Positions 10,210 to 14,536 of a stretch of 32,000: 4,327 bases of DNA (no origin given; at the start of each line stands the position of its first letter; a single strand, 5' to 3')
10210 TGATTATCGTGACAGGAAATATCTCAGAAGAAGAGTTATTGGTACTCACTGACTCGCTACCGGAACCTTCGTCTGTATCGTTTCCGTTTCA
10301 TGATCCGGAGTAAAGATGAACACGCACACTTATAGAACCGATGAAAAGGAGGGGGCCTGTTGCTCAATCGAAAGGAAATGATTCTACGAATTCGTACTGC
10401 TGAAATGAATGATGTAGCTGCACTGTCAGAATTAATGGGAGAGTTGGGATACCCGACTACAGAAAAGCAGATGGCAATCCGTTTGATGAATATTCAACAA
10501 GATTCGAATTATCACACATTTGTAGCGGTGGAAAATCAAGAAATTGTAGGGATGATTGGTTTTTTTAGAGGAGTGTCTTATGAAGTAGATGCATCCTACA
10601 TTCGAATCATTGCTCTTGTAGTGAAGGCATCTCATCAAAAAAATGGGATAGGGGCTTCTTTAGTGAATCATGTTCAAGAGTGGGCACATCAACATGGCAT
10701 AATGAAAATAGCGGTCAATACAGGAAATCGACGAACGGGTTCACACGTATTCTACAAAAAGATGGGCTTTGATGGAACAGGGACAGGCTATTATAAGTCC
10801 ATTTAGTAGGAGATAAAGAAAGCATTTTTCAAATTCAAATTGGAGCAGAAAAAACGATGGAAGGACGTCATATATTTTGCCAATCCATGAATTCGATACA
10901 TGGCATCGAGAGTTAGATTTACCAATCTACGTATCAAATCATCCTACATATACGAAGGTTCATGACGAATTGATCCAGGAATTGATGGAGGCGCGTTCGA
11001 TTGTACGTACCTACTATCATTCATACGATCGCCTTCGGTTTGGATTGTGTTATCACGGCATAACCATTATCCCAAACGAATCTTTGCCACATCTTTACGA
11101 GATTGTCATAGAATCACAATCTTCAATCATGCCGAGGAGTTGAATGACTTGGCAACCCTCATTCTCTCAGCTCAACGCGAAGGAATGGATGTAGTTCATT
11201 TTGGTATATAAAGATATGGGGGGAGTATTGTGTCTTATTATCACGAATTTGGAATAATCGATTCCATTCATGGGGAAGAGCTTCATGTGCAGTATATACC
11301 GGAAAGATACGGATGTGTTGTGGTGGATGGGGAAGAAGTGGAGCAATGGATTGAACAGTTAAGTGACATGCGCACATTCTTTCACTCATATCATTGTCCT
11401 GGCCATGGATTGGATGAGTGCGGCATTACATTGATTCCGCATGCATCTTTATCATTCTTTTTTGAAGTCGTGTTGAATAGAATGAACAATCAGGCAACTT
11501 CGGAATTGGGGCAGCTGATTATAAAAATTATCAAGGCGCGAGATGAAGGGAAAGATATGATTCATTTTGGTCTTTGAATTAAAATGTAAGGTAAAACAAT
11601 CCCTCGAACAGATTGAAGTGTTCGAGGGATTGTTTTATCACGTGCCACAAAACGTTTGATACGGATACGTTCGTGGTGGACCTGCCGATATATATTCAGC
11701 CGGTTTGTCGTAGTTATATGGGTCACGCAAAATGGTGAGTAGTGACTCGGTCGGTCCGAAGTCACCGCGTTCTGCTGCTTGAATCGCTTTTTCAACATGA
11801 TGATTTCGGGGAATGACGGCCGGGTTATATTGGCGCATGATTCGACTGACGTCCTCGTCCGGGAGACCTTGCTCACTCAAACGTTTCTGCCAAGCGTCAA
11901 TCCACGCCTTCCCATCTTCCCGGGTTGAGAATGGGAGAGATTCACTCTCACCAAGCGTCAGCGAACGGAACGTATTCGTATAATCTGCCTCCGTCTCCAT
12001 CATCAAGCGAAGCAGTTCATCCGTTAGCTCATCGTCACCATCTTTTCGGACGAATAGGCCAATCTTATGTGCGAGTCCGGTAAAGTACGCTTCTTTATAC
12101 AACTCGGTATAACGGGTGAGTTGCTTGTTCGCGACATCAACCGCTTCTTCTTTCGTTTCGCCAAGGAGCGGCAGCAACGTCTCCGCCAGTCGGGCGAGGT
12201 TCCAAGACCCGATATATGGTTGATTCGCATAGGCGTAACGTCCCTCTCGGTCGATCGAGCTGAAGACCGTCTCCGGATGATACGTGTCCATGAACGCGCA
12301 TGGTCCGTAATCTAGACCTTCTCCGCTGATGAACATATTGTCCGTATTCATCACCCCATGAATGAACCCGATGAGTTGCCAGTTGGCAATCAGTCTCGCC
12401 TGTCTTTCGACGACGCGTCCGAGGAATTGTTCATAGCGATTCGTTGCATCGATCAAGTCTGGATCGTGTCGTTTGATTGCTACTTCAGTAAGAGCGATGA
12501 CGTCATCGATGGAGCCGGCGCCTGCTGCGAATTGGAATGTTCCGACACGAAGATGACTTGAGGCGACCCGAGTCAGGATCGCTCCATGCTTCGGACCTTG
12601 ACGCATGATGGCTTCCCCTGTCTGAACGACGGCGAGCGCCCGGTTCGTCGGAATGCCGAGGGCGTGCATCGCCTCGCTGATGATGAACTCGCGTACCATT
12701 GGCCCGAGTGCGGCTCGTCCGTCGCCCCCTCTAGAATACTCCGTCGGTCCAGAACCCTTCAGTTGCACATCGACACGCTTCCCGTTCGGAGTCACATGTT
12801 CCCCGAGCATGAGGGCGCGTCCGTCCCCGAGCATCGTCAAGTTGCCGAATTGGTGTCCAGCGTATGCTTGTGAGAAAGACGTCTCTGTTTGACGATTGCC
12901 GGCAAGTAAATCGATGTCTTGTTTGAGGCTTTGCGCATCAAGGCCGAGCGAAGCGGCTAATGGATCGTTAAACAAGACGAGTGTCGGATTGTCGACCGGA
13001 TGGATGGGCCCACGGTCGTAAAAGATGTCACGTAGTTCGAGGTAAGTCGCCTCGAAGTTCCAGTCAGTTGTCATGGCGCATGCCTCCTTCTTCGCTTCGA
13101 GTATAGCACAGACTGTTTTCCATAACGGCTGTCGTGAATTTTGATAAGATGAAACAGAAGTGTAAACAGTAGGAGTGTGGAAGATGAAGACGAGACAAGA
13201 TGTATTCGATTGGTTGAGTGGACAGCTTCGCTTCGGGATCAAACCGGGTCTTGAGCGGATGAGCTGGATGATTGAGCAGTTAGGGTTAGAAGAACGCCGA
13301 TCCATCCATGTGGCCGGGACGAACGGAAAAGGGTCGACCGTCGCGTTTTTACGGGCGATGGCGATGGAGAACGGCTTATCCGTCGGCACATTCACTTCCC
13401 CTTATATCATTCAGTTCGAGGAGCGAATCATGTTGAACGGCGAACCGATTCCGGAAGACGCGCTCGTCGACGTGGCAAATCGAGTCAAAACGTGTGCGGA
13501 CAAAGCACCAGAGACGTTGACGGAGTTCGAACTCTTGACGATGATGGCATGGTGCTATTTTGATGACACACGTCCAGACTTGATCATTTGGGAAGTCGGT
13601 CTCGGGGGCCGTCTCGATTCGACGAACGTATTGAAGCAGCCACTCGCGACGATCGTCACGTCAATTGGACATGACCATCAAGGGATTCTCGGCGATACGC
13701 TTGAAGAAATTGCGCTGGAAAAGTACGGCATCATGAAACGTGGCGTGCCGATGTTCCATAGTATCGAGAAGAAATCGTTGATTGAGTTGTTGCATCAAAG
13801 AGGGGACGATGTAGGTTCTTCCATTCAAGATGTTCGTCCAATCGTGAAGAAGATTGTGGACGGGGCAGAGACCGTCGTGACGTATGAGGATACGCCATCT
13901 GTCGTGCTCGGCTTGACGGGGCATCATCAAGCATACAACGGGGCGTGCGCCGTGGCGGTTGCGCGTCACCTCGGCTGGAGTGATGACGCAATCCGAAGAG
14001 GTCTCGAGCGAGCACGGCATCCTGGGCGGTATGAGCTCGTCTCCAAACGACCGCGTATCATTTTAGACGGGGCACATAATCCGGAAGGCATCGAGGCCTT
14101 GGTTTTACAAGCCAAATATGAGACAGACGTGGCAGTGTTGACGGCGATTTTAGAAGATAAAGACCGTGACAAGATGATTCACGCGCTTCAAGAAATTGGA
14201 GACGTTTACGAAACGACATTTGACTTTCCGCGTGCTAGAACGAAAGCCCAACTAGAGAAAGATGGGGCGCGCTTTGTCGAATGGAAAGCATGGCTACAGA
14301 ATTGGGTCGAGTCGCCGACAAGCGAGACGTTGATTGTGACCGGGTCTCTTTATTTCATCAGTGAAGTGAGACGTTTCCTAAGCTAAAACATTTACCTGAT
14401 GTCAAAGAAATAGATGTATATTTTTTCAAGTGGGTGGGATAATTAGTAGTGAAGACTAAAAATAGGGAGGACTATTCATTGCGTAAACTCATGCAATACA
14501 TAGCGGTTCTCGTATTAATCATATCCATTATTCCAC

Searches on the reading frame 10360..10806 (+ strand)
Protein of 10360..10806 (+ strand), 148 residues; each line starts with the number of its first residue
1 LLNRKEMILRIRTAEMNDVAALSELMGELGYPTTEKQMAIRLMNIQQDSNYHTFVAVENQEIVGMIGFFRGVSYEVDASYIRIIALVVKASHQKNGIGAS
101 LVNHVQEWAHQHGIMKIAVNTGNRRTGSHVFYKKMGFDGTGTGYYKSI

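Call 7: search_protein_families(library=pfam, proteins=[window:10360-10806:+], max_evalue=0.01)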
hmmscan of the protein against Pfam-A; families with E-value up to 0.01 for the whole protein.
window:10360-10806:+ (148 aa): 8 families
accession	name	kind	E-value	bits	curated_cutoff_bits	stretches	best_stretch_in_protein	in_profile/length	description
PF00583.31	Acetyltransf_1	-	1.8e-17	64.1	20.7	1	36-137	19-116/116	Acetyltransferase (GNAT) family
PF13508.13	Acetyltransf_7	-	2.9e-14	53.7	27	1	50-137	2-82/84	Acetyltransferase (GNAT) domain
PF13673.13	Acetyltransf_10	-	5.9e-13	49.4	23.6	1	47-141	27-111/128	Acetyltransferase (GNAT) domain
PF13420.13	Acetyltransf_4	-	4.8e-06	27.1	24.3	1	11-141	1-138/155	Acetyltransferase (GNAT) domain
PF08445.16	FR47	-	6.6e-05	23.3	22.1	1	82-138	23-78/86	FR47-like protein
PF13302.13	Acetyltransf_3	-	0.00021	22.4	25.4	1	12-137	5-137/138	Acetyltransferase (GNAT) domain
PF24553.2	Rv0428c_C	-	0.005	16.9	27.2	1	79-137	158-215/224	Probable histone acetyltransferase Rv0428c C-terminal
PF14542.12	Acetyltransf_CG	-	0.0062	17.1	30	0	72-114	15-58/80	GCN5-related N-acetyl-transferase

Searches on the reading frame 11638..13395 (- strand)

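Call 7: search_protein_families(library=pfam, proteins=[window:11638-13395:-], max_evalue=0.01)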
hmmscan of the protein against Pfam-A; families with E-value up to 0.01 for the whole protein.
window:11638-13395:- (585 aa): 1 family
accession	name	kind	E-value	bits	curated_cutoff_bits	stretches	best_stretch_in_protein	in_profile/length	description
PF02696.19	SelO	-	8.8e-108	361.5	22.8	1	112-555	5-464/466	Protein adenylyltransferase SelO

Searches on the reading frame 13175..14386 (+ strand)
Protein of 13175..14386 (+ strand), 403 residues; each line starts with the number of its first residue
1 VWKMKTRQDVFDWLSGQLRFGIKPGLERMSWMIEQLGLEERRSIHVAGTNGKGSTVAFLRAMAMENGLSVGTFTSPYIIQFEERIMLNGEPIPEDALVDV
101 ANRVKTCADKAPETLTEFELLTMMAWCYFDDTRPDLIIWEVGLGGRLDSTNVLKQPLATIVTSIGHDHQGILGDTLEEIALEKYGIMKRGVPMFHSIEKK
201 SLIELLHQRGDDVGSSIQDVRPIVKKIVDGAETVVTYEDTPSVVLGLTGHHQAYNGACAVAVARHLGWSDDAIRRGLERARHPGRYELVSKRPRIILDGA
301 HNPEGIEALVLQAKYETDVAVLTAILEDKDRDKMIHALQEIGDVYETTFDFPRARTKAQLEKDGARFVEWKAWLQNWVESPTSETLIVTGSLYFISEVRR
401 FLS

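Call 7: search_protein_families(library=pfam, proteins=[window:13175-14386:+], max_evalue=0.01)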
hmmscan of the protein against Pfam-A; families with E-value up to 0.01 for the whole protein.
window:13175-14386:+ (403 aa): 2 families
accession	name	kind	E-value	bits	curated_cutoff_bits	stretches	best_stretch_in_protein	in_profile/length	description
PF02875.26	Mur_ligase_C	-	1.8e-08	35.7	28.4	1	284-364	1-91/127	Mur ligase, glutamate ligase domain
PF08245.18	Mur_ligase_M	-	1e-07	32.6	24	1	46-263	1-200/200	Mur ligase middle domain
